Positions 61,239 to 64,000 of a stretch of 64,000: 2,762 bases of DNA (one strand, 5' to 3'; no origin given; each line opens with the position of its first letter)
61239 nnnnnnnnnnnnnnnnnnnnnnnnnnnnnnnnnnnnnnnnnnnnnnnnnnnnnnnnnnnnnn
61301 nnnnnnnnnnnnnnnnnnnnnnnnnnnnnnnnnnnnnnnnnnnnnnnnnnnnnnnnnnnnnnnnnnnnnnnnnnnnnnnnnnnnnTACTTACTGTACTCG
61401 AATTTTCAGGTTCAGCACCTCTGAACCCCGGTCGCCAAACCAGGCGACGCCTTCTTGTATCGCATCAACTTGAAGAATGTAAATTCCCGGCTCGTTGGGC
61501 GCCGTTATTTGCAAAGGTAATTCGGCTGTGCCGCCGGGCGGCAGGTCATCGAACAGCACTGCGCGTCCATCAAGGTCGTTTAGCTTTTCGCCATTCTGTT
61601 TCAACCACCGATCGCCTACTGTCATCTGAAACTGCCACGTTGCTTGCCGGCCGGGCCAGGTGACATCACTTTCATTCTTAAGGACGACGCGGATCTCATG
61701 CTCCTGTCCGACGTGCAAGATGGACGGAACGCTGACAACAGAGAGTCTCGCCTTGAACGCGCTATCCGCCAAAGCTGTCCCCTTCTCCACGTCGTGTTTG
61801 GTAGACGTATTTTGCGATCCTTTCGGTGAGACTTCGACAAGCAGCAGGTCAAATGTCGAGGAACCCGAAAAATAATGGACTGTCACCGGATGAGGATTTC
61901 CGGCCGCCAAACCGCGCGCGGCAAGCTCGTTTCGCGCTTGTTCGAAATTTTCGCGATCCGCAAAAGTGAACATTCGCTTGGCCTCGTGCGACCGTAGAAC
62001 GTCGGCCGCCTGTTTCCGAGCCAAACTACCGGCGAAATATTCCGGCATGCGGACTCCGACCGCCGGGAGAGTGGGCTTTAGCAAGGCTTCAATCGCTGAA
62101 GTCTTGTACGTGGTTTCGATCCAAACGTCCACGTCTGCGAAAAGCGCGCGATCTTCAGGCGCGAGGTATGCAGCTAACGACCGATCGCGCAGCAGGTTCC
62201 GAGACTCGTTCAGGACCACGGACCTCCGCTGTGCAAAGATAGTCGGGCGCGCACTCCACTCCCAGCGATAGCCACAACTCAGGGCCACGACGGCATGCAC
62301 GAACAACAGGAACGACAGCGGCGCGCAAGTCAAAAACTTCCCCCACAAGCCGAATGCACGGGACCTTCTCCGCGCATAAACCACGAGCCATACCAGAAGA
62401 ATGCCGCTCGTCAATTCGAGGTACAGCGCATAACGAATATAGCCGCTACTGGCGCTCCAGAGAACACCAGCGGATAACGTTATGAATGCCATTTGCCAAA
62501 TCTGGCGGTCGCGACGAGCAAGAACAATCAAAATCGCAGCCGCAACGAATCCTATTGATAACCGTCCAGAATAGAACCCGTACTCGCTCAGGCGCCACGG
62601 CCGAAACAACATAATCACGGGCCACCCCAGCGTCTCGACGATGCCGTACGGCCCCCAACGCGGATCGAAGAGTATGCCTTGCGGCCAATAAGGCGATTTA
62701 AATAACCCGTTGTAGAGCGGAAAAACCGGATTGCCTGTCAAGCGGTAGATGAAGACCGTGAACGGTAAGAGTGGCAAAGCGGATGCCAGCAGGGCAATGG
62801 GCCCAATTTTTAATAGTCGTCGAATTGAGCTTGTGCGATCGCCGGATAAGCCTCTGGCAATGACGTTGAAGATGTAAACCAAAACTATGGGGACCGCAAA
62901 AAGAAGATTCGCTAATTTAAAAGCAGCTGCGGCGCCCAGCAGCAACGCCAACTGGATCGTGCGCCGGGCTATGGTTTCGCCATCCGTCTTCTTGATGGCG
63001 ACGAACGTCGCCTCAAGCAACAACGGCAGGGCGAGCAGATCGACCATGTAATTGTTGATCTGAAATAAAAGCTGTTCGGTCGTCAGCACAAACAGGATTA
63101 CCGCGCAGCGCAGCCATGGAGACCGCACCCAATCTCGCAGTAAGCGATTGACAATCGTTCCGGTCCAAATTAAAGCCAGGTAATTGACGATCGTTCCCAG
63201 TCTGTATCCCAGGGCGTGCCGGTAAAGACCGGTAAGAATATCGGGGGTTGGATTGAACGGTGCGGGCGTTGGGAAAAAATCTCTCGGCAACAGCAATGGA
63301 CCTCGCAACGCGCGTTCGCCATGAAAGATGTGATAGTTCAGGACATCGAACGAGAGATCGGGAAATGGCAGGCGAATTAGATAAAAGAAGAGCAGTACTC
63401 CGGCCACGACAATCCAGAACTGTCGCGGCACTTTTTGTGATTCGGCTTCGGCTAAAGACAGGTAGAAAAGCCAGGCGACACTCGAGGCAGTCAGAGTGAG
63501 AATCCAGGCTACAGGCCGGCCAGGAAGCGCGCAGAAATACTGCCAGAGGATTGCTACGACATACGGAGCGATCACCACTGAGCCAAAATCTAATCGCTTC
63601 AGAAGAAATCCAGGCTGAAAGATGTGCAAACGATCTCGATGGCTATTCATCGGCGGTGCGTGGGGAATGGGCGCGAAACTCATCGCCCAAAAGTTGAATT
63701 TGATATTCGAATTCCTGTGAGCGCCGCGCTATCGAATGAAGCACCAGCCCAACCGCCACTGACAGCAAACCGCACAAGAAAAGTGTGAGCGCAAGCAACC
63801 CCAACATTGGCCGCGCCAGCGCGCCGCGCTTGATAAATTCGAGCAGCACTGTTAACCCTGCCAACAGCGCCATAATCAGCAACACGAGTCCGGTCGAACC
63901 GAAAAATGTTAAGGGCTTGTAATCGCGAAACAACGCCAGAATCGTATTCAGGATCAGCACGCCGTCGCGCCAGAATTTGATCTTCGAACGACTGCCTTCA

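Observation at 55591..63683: The same ~100-aa Ig-like (NBR1-type) domain terminates four functionally different genes in one cluster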

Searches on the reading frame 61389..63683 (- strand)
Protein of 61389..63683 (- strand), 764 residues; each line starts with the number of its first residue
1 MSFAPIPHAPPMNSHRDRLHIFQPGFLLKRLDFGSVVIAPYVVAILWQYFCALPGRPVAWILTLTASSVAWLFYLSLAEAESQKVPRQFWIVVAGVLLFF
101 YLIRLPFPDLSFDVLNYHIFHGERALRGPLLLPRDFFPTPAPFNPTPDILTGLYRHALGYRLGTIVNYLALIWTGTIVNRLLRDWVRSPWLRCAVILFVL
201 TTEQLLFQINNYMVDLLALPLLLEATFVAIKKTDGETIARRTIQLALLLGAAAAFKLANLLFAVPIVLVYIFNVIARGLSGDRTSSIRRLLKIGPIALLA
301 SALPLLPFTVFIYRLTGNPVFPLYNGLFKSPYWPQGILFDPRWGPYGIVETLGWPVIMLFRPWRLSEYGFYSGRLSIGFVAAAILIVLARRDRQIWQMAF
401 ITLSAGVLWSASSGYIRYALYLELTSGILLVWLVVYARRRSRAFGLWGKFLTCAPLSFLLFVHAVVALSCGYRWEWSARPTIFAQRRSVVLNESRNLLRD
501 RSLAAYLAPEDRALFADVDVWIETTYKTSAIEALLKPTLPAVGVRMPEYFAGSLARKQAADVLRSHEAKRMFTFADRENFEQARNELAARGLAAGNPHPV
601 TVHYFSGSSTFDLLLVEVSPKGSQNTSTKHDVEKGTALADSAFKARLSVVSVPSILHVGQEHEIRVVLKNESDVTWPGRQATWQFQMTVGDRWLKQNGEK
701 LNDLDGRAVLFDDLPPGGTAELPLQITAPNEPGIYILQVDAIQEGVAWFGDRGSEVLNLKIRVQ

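Call 3: search_protein_families(library=pfam, proteins=[window:61389-63683:-], max_evalue=0.1)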
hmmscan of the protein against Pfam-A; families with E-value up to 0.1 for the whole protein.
window:61389-63683:- (764 aa): 2 families
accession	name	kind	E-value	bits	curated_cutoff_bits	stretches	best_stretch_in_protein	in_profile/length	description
PF16158.11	N_BRCA1_IG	-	6.8e-05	23.8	28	1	656-752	8-101/108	Ig-like domain from next to BRCA1 gene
PF10320.15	7TM_GPCR_Srsx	-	0.016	15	24.1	1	207-292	99-187/257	Serpentine type 7TM GPCR chemoreceptor Srsx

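Call 8: search_protein_families(library=ncbifam, proteins=[window:61389-63683:-], max_evalue=0.1)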
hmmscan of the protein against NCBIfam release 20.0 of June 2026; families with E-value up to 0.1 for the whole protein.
window:61389-63683:- (764 aa): 0 families
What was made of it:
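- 61389..63683 (-): 764-aa (annotated 753-aa) membrane protein with a GT-C fold: about 13 TM segments, a conserved acidic first periplasmic loop (invariant D113, E123), a periplasmic alpha/beta domain and a C-terminal FW domain. It has no Pfam or NCBIfam family. No Pfam or NCBIfam catalytic hit (calls 3, 8).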

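Call 23: search_solved_structures(query=window:61389-63683:-, max_evalue=1)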
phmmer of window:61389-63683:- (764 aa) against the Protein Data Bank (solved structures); distinct sequences matched with E-value up to 1: 0.
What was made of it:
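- Tried and rejected: phmmer of the 764-aa protein against PDB sequences: no hit (call 23).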

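Call 27: find_homologous_proteins(query=window:61389-63683:-, max_evalue=0.001)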
Query window:61389-63683:- (764 aa): 877 proteins with E <= 0.001 among 8000 candidates; the best 120 are listed.
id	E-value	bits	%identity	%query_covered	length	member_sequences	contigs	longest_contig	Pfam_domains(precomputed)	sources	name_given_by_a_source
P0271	0.0e+0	1708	100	99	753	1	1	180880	-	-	-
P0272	0.0e+0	1349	78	99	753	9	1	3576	-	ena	-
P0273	0.0e+0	1163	68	100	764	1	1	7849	-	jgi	jgi:hypothetical protein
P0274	0.0e+0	1147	68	98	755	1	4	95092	PF16158.12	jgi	jgi:hypothetical protein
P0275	0.0e+0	1118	66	99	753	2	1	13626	-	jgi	-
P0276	0.0e+0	1097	64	100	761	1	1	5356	-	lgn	-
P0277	0.0e+0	1089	64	99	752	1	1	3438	-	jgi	jgi:hypothetical protein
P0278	0.0e+0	1077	63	99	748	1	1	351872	-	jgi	jgi:hypothetical protein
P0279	0.0e+0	1068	64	99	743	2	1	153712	-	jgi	jgi:hypothetical protein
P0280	0.0e+0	1056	63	99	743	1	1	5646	-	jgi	jgi:hypothetical protein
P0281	0.0e+0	1054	62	100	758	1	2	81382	-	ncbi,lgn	-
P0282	0.0e+0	1042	61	97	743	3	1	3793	-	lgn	-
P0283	0.0e+0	1035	62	97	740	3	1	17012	-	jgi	jgi:hypothetical protein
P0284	0.0e+0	1024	61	99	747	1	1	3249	-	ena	-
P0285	0.0e+0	1017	61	99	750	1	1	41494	-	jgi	jgi:hypothetical protein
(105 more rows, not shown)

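Call 32: find_related_loci(query=A3, collection=genome_contigs, flank=10000)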
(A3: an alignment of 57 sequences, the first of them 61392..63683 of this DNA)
Query A3 (764 aa) in genome_contigs; peptide patterns used: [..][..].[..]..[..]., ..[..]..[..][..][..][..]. (x = any residue, [..] = any of these).
130 stretches matched a pattern; 93 encode a relative of the query (tblastn E <= 1e-3); the best 80 are kept; 78 distinct loci.
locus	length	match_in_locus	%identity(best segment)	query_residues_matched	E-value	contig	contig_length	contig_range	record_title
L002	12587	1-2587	69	92-764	0e+0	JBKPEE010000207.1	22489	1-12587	MAG: Acidobacteriota bacterium isolate GB_EKS_MAG_00006 GB_EKS_000000238704, whole genome shotgun sequence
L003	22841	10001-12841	62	1-764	0e+0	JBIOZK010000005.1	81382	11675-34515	MAG: Pyrinomonadaceae bacterium isolate MAG006 k127_1086049, whole genome shotgun sequence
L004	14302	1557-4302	59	29-764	0e+0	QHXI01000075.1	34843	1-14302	MAG: Acidobacteria bacterium isolate gp4 AA24 14_0927_12_20cm_scaffold_626_curated, whole genome shotgun sequence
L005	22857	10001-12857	59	12-764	0e+0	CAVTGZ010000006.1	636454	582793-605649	MAG: uncultured Acidobacteriota bacterium isolate MFD06085.bin.2.31 genome assembly, contig: contig_42915, whole genome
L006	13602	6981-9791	61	23-764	0e+0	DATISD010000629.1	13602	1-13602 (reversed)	MAG TPA_asm: Pyrinomonadaceae bacterium isolate SMAG_U15920 k141_155180, whole genome shotgun sequence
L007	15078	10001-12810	58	14-764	0e+0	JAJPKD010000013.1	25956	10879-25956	MAG: Acidobacteria bacterium isolate Centralia_MAG_6 k107_521684, whole genome shotgun sequence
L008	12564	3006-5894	51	12-764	0e+0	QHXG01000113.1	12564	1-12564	MAG: Acidobacteria bacterium isolate gp4 AA26 14_1009_16_30cm_scaffold_10479_curated, whole genome shotgun sequence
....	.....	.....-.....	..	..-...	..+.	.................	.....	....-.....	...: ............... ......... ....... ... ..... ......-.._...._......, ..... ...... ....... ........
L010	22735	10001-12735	47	27-764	0e+0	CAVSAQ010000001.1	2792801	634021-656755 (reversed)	MAG: uncultured Acidobacteriota bacterium isolate MFD05747.bin.1.115 genome assembly, contig: contig_107, whole genome s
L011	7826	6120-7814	61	2-572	0e+0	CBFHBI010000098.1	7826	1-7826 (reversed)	MAG TPA_asm: uncultured Blastocatellia bacterium isolate SRR21876936_concoct_29 genome assembly, contig: ERZ27257217.105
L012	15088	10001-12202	44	29-764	0e+0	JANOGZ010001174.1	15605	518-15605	MAG: Pyrinomonadaceae bacterium isolate SOY_64_concoct_390 SOY_64_k141_2481844, whole genome shotgun sequence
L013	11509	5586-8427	41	25-764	7e-178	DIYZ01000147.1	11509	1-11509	MAG TPA_asm: Chloracidobacterium sp. UBA6041 UBA6041_contig_8615, whole genome shotgun sequence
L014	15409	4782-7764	42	20-763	1e-176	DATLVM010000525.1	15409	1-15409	MAG TPA_asm: Pyrinomonadaceae bacterium isolate SMAG_U13192 k141_560063, whole genome shotgun sequence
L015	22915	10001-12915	42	27-764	3e-176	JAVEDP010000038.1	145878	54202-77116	MAG: Pyrinomonadaceae bacterium isolate BP_18 scaffold_1770984, whole genome shotgun sequence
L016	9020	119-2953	44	28-764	1e-175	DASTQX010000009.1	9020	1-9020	MAG TPA_asm: Pyrinomonadaceae bacterium isolate SMAG_U2236 k141_1413810, whole genome shotgun sequence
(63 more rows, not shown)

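Call 42: predict_structure(alignment_id=A3)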
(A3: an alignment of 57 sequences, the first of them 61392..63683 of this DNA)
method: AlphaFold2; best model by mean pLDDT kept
length: 764 residues; sequences in the alignment: 57
mean_pLDDT: 87.5   pTM: 0.84
mean pLDDT of the five models: 87.5, 86.4, 85.0, 84.3, 84.1
residues with pLDDT >= 90: 441; 70-90: 263; 50-70: 40; < 50: 20
segments of 3 or more residues with pLDDT < 50: 7-17, 624-628
pLDDT, mean of each block of 10 residues (from residue 1): 46 46 81 93 96 91 97 91 89 96 93 91 90 86 83 95 96 97 93 95 90 90 96 80 96 92 96 78 83 95 90 78 62 60 85 92 82 91 93 94 96 89 96 90 80 82 88 81 92 92 90 90 93 93 87 82 90 94 90 90 91 93 51 79 89 88 94 89 90 89 88 93 94 94 89 86 93
secondary structure, 60 per line:
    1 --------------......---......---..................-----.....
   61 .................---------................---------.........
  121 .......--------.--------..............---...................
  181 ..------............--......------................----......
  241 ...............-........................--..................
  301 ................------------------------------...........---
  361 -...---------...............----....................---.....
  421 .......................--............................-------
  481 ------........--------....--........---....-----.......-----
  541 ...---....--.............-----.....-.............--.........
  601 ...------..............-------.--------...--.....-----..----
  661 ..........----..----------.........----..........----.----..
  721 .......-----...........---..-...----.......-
elements in order (helices of 4 or more, strands of 3 or more residues): H15-20 H24-29 H33-50 H56-77 H87-102 H112-127 H145-158 H162-182 H189-200 H203-208 H215-230 H235-255 H257-280 H283-316 H347-357 H374-388 H393-412 H416-443 H446-473 H487-494 H503-506 H509-516 E520-523 H529-535 E541-543 H547-550 H553-565 E571-575 H577-589 E592-603 E610-620 E645-649 E661-670 E687-695 E700-709 E719-727 E733-743 E757-763
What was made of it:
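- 61389..63683 (-): AF2 model with pLDDT 87.5 (call 42).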

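Call 47: fold_search(model_id=the predicted structure, library=pdb)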
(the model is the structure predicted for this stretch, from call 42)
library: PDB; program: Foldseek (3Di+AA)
matches with E <= 10: 1340; with E <= 0.001: 23
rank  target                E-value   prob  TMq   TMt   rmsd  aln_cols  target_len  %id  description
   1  8if8_C                1.2e-06  1.00  0.33  0.40  15.5       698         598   14  Arabinosyltransferase AftA (released 2023-05-31)
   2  5f15                  2.8e-06  1.00  0.42  0.56  10.3       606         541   15  Crystal Structure of ArnT from Cupriavidus metallidurans bound to Undecaprenyl phosphate (released 2016-02-17)
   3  5ezm                  4.6e-06  1.00  0.38  0.51  12.2       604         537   14  Crystal Structure of ArnT from Cupriavidus metallidurans in the apo state (released 2016-02-17)
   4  8if8_B                6.2e-06  1.00  0.35  0.41  15.8       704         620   14  Arabinosyltransferase AftA (released 2023-05-31)
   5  9s6t_A                4.3e-05  1.00  0.36  0.52  10.3       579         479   13  Ternary cryo-EM structure of chicken ALG12 with Dol25-PP-GlcNAc2Man7, Dol25-P-Man, and Fab (released 2026-03-18)
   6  6gxc_A                1.4e-04  1.00  0.40  0.42  10.1       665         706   10  Bacterial oligosaccharyltransferase PglB in complex with an inhibitory peptide and a reactive lipid-linked oligosaccha (released 2018-11-14)
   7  4zod_A                3.2e-04  1.00  0.16  0.17  20.9       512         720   11  Crystal Structure of beta-glucosidase from Listeria innocua in complex with glucose (released 2016-05-18)
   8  8r2d_D                3.3e-04  0.66  0.11  0.12  29.7       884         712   11  Integrator cleavage module assembly intermediate (released 2024-07-31)
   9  4zob_B                3.5e-04  1.00  0.15  0.16  22.3       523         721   12  Crystal Structure of beta-glucosidase from Listeria innocua in complex with gluconolactone (released 2016-05-18)
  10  8xrv_F                4.1e-04  0.99  0.15  0.15  22.0       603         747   12  The crystal structure of a GH3 enzyme CcBgl3B with glucose (released 2024-04-10)
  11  4zoe_A                4.9e-04  0.99  0.14  0.15  21.1       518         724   12  Crystal Structure of beta-glucosidase from Listeria innocua (released 2016-05-18)
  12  4zoa_A                5.8e-04  1.00  0.15  0.16  20.9       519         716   12  Crystal Structure of beta-glucosidase from Listeria innocua in complex with isofagomine (released 2016-05-18)
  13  3idu_A                7.1e-04  1.00  0.11  0.58   4.7       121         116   16  Crystal Structure of the CARDB domain of the PF1109 protein in complex with di-metal ions from Pyrococcus furiosus, No (released 2009-08-04)
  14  8xrt_F                7.7e-04  0.99  0.15  0.15  23.3       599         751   12  The crystal structure of a GH3 enzyme CcBgl3B (released 2024-04-10)
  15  5fqf_A                8.4e-04  1.00  0.11  0.14   8.5       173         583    9  The details of glycolipid glycan hydrolysis by the structural analysis of a family 123 glycoside hydrolase from Clostr (released 2016-03-30)
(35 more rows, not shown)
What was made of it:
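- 61389..63683 (-): Foldseek hits AftA 8if8, ArnT 5f15/5ezm, ALG12 and PglB (call 47).
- On GT-C glycosyltransferases (hosts of copies 1 and 4): For the 764-aa protein, Foldseek hits AftA 8if8 (E 1.2e-6), ArnT 5f15 (2.8e-6, TMt 0.56), ALG12, PglB and STT3 (call 47).
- GT-C fold of the 764-aa protein (calls 42, 47).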

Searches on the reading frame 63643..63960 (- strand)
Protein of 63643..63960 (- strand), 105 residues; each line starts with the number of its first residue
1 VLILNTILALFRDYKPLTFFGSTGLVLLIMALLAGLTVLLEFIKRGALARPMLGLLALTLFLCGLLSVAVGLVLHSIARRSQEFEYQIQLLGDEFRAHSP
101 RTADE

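Call 3: search_protein_families(library=pfam, proteins=[window:63643-63960:-], max_evalue=0.1)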
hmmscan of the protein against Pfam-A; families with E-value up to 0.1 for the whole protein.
window:63643-63960:- (105 aa): 2 families
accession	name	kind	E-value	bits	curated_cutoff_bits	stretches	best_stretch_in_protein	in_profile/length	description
PF03419.18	Peptidase_U4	-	0.013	15.3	28.4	1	7-95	73-159/284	Sporulation factor SpoIIGA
PF00335.26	Tetraspanin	-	0.061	13.4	32.1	0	52-82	4-34/225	Tetraspanin family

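Call 8: search_protein_families(library=ncbifam, proteins=[window:63643-63960:-], max_evalue=0.1)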
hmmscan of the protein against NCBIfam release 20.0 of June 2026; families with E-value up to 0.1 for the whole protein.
window:63643-63960:- (105 aa): 2 families
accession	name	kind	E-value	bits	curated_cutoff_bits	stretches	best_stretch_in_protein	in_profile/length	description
TIGR04182.1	glyco_TIGR04182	equivalog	3.4e-05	23.4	325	1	3-83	210-288/293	S-layer glycoprotein N-glycosyltransferase AglJ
NF051466.1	MSP1_alpha_C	equivalog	0.081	12.5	125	1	12-75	16-81/224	major surface protein MSP1 subunit alpha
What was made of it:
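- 63643..64000 (-): 3' end of a GT2 polyprenyl-phosphate glycosyltransferase gene (GtrB/AglJ-like, with two C-terminal TM segments). The gene is cut by the window end and is the first gene of the co-directional block. NCBIfam AglJ C-terminus E 3.4e-5 (call 8).
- On Three-component GT2 / flippase / GT-C glycosylation system: The GT2 C-terminal fragment at 63643-64000 matches the AglJ C-terminus (call 8).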
